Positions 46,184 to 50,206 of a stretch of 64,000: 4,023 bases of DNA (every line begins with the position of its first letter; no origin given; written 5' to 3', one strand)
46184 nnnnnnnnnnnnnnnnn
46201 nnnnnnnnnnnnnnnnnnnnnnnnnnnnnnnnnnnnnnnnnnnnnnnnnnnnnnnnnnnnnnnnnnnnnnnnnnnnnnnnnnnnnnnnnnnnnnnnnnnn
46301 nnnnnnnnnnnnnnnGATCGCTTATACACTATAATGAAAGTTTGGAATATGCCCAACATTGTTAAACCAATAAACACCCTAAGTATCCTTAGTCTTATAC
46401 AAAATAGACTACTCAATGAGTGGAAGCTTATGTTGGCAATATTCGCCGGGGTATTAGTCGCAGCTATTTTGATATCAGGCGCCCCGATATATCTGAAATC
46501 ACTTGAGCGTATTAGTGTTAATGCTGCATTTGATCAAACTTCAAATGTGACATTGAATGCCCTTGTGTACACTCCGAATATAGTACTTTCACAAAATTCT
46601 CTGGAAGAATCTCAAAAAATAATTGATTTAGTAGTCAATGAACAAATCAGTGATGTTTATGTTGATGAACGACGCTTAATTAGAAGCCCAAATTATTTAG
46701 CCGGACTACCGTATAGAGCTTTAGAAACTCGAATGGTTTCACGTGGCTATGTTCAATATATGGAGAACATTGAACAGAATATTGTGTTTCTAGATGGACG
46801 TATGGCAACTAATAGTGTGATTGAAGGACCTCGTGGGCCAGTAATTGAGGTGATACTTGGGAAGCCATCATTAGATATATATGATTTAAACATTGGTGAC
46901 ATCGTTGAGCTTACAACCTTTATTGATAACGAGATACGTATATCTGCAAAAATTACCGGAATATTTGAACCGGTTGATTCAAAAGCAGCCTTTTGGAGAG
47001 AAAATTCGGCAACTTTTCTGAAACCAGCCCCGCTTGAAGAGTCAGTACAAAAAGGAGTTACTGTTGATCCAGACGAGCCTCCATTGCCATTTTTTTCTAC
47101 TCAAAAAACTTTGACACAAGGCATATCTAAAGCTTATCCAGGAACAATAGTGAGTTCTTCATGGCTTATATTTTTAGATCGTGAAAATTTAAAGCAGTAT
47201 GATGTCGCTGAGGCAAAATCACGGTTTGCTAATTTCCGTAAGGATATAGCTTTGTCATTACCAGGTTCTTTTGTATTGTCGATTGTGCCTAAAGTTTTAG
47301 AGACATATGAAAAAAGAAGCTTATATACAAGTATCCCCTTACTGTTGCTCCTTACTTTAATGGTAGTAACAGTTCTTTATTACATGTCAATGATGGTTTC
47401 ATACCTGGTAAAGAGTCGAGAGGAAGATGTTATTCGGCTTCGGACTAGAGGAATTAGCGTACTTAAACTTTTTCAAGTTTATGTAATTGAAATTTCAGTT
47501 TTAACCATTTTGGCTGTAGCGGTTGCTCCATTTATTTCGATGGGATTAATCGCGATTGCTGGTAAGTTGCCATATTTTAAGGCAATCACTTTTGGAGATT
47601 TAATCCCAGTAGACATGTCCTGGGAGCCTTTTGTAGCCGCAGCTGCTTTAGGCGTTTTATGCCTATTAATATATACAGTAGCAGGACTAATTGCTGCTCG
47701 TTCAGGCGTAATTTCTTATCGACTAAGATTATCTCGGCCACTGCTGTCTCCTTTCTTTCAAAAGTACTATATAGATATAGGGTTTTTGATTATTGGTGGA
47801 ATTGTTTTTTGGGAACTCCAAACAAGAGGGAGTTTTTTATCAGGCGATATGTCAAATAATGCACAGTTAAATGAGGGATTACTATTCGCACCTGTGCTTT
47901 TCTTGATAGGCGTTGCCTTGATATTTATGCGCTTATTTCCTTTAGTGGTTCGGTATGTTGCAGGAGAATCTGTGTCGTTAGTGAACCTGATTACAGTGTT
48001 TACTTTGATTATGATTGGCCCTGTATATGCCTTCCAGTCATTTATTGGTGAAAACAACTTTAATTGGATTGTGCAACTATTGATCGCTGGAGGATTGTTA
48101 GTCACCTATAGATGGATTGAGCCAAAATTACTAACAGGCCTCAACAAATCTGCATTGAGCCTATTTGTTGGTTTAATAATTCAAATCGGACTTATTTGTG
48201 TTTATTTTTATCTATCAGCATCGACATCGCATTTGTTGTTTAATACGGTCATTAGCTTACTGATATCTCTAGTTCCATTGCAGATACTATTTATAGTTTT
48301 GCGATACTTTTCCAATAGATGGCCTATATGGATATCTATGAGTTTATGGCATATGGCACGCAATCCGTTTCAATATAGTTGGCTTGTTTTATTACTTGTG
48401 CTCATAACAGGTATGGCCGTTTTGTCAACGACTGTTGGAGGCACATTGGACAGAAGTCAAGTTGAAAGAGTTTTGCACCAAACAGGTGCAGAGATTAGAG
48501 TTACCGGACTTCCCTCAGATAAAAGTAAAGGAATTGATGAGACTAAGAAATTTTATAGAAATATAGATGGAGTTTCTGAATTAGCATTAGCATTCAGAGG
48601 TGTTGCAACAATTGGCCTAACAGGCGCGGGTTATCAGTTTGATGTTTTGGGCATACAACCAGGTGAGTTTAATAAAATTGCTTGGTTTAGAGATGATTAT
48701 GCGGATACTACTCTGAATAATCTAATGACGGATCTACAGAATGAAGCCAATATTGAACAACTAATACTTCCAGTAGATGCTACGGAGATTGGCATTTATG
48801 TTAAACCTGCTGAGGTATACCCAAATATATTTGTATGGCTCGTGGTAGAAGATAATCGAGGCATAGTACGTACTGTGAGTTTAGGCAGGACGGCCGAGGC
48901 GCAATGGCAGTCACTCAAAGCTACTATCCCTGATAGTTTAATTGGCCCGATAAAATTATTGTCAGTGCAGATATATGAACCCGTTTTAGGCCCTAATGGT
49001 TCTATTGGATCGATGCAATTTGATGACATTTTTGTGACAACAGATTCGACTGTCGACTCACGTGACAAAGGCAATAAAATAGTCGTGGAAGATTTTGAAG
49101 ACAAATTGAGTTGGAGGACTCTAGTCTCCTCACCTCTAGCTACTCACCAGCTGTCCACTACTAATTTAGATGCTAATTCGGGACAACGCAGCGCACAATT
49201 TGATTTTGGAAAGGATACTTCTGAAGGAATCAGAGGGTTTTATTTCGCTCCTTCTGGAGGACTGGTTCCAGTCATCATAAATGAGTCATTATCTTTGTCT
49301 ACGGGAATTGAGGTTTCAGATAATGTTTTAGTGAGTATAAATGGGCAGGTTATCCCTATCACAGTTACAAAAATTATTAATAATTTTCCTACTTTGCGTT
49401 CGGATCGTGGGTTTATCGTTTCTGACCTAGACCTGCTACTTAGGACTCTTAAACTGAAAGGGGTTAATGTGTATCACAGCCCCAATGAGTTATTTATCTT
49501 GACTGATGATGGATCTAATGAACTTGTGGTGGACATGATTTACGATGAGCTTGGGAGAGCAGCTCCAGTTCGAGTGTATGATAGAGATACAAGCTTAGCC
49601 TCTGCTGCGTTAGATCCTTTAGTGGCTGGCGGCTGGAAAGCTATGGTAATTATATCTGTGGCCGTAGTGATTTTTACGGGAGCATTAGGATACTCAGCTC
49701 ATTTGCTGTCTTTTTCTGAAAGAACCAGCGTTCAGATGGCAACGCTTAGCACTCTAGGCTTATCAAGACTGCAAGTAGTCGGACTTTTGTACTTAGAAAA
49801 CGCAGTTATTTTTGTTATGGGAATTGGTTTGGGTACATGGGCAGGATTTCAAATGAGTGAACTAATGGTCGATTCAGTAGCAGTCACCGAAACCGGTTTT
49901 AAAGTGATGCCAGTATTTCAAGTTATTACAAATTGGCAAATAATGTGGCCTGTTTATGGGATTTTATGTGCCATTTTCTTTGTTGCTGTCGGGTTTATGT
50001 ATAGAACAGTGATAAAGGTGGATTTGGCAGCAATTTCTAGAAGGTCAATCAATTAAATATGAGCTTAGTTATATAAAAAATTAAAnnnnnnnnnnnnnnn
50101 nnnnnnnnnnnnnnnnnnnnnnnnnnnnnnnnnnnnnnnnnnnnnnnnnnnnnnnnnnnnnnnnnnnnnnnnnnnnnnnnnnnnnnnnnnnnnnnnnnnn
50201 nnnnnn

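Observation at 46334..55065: Four-gene ABC module: two paralogous giant double-FtsX permeases plus two different ATPases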

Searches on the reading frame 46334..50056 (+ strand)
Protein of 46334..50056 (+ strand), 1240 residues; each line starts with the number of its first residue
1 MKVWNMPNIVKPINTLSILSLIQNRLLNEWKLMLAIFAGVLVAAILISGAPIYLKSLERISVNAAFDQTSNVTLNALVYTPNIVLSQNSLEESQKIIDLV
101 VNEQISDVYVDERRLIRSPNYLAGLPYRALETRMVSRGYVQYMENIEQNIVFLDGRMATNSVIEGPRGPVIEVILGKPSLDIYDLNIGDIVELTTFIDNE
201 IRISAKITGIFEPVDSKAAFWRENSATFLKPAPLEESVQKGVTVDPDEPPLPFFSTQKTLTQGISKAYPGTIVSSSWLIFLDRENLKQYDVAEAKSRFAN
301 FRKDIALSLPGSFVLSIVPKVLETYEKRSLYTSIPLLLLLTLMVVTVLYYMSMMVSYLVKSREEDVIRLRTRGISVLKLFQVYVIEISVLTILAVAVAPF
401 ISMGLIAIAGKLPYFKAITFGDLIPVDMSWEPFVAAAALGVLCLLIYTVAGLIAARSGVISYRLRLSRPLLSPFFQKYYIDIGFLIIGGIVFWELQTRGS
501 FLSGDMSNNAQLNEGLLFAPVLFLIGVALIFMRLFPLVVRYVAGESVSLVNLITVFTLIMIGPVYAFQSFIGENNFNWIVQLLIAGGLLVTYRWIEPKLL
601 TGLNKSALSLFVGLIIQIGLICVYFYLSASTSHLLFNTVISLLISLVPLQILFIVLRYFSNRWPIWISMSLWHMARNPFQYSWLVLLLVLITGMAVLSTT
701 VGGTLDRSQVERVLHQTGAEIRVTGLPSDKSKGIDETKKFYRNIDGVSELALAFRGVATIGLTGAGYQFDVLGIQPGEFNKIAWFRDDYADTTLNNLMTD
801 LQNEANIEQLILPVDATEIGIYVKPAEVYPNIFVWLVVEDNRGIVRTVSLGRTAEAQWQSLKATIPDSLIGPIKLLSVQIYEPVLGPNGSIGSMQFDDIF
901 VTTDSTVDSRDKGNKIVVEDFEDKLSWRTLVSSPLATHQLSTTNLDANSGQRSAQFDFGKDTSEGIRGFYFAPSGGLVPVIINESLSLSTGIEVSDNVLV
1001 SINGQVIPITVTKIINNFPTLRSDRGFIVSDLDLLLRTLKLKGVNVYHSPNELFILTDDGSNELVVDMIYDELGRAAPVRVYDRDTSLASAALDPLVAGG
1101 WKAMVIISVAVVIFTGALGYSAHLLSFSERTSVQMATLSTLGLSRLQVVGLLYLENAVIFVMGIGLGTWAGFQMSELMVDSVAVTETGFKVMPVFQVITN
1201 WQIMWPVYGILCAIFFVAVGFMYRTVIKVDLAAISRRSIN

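Call 4: search_protein_families(library=pfam, proteins=[window:46334-50056:+], max_evalue=0.01)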
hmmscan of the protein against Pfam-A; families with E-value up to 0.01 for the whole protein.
window:46334-50056:+ (1240 aa): 1 family
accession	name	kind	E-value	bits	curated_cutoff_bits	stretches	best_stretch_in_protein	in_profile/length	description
PF02687.27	FtsX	-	4.4e-06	27.2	25.5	2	1106-1225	2-114/120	FtsX-like permease C-terminal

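Call 5: search_protein_families(library=ncbifam, proteins=[window:46334-50056:+], max_evalue=0.01)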
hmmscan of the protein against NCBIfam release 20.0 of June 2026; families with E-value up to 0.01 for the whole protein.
window:46334-50056:+ (1240 aa): 1 family
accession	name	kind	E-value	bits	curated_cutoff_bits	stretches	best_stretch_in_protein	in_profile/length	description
NF006249.0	PRK08387.1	equivalog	0.0043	17.5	111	1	1098-1162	34-98/133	putative monovalent cation/H+ antiporter subunit B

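Call 9: search_solved_structures(query=window:46334-50056:+, max_evalue=1)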
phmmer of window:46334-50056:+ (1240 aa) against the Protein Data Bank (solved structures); distinct sequences matched with E-value up to 1: 1.
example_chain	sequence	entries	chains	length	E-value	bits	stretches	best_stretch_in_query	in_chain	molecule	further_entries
3rby_A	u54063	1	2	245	0.042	14.9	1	882-962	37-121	Uncharacterized protein YLR301W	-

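Call 24: find_homologous_proteins(query=window:46334-50056:+)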
Query window:46334-50056:+ (1240 aa): 155 proteins with E <= 0.001 among 8000 candidates; the best 120 are listed.
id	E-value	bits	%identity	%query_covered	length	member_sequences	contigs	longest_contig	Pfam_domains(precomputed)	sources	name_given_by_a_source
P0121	0.0e+0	2696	100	100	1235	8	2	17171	PF02687.28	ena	-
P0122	0.0e+0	1929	70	100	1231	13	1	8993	PF02687.28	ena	-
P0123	0.0e+0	1890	69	99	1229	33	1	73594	PF02687.28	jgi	-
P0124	0.0e+0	1889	68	99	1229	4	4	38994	PF02687.28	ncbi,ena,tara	tara:strand:+ start:21214 stop:24903 length:3690 start_codon:yes stop_codon:yes gene_type:complete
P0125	0.0e+0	1864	68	99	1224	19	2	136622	PF02687.28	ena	-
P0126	0.0e+0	1698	68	90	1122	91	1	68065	-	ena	-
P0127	0.0e+0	1355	49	98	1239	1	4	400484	PF02687.28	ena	-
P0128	0.0e+0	1345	48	99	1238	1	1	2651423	PF02687.28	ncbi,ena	-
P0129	0.0e+0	1329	48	99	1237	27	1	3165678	PF02687.28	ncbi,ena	-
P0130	0.0e+0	1309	47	99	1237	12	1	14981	PF02687.28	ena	-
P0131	0.0e+0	1300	47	99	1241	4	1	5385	PF02687.28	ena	-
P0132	0.0e+0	1280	47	98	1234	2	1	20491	PF02687.28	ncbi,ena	-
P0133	0.0e+0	1276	47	99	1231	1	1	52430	PF02687.28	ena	-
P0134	0.0e+0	1184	45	99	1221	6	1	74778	PF02687.28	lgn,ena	-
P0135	0.0e+0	1183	44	99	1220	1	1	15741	PF02687.28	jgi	jgi:hypothetical protein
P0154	0.0e+0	1063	42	99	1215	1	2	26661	PF02687.28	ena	-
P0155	0.0e+0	1061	42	99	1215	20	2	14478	PF02687.28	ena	-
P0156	0.0e+0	1058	42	99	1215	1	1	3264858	PF02687.28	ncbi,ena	-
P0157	0.0e+0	1056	42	99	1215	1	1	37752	PF02687.28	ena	-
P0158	0.0e+0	1056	42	99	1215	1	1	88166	PF02687.28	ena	-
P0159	0.0e+0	1055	42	99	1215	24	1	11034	PF02687.28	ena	-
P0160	0.0e+0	1055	42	99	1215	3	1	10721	PF02687.28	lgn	-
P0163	0.0e+0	1053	42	99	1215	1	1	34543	PF02687.28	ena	-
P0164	0.0e+0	1053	41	99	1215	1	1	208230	PF02687.28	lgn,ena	-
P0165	0.0e+0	1052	42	99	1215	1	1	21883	PF02687.28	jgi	-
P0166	0.0e+0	1052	41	99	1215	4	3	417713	PF02687.28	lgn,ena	-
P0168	0.0e+0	1052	42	99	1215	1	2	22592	PF02687.28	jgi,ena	-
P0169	0.0e+0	1052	42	99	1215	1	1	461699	PF02687.28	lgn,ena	-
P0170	0.0e+0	1052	41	99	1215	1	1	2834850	PF02687.28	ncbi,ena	-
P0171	0.0e+0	1051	42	99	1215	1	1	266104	PF02687.28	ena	-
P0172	0.0e+0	1051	41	99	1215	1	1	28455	PF02687.28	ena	-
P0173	0.0e+0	1051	41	99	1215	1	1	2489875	PF02687.28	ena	-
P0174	0.0e+0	1051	42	99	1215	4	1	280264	PF02687.28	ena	-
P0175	0.0e+0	1051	42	99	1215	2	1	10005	PF02687.28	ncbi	-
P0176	0.0e+0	1050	41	99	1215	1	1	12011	PF02687.28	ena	-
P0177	0.0e+0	1050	41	99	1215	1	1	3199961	PF02687.28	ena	-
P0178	0.0e+0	1050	41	99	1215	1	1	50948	PF02687.28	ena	-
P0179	0.0e+0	1050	41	99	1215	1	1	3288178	PF02687.28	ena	-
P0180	0.0e+0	1049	41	99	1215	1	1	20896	PF02687.28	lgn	-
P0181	0.0e+0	1049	41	99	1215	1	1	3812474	PF02687.28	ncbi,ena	-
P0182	0.0e+0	1049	41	99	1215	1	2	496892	PF02687.28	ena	-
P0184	0.0e+0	1048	42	99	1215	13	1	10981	PF02687.28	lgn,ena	-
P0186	0.0e+0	1045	41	99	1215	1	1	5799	PF02687.28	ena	-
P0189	0.0e+0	1044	41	99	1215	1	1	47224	PF02687.28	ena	-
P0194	0.0e+0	1043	41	99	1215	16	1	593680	PF02687.28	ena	-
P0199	0.0e+0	1043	42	99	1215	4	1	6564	PF02687.28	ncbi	-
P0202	0.0e+0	1042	41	99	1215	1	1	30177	PF02687.28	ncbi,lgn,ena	-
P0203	0.0e+0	1042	42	99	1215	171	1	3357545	PF02687.28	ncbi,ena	-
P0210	0.0e+0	1041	41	99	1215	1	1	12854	PF02687.28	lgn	-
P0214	0.0e+0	1040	41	99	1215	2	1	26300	PF02687.28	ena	-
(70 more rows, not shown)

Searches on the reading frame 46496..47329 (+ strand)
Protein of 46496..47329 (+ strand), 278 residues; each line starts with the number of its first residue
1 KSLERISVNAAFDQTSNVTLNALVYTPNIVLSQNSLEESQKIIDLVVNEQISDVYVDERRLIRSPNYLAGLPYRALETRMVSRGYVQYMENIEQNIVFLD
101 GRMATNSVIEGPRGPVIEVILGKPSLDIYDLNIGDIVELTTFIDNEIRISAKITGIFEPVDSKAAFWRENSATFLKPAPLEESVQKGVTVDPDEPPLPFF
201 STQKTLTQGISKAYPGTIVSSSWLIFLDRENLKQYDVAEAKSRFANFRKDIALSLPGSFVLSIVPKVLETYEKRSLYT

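Call 13: search_protein_families(library=pfam, proteins=[window:46496-47329:+], max_evalue=10)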
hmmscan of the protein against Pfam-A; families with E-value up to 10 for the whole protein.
window:46496-47329:+ (278 aa): 1 family
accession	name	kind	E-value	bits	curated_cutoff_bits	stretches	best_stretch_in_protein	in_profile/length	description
PF23618.1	T4_gp9_10_C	-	0.27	12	25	0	12-63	25-77/110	Bacteriophage T4 gp9/10-like protein, C-terminal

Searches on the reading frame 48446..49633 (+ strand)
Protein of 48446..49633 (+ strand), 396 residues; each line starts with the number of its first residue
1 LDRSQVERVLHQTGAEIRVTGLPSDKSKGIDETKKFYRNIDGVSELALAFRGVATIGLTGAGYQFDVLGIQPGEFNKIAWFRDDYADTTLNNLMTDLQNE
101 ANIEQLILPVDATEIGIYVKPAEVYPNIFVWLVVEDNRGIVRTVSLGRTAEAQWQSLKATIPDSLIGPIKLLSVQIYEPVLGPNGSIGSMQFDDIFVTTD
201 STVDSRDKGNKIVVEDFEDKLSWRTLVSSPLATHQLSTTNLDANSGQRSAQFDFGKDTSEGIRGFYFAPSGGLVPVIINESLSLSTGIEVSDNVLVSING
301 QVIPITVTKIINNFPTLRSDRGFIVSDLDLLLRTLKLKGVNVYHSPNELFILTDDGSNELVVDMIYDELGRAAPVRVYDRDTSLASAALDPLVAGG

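Call 13: search_protein_families(library=pfam, proteins=[window:48446-49633:+], max_evalue=10)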
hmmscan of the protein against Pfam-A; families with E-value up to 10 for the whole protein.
window:48446-49633:+ (396 aa): 1 family
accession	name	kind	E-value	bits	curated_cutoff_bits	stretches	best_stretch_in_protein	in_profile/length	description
PF16238.11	DUF4897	-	0.074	13.4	28.6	1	81-131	94-143/157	Domain of unknown function (DUF4897)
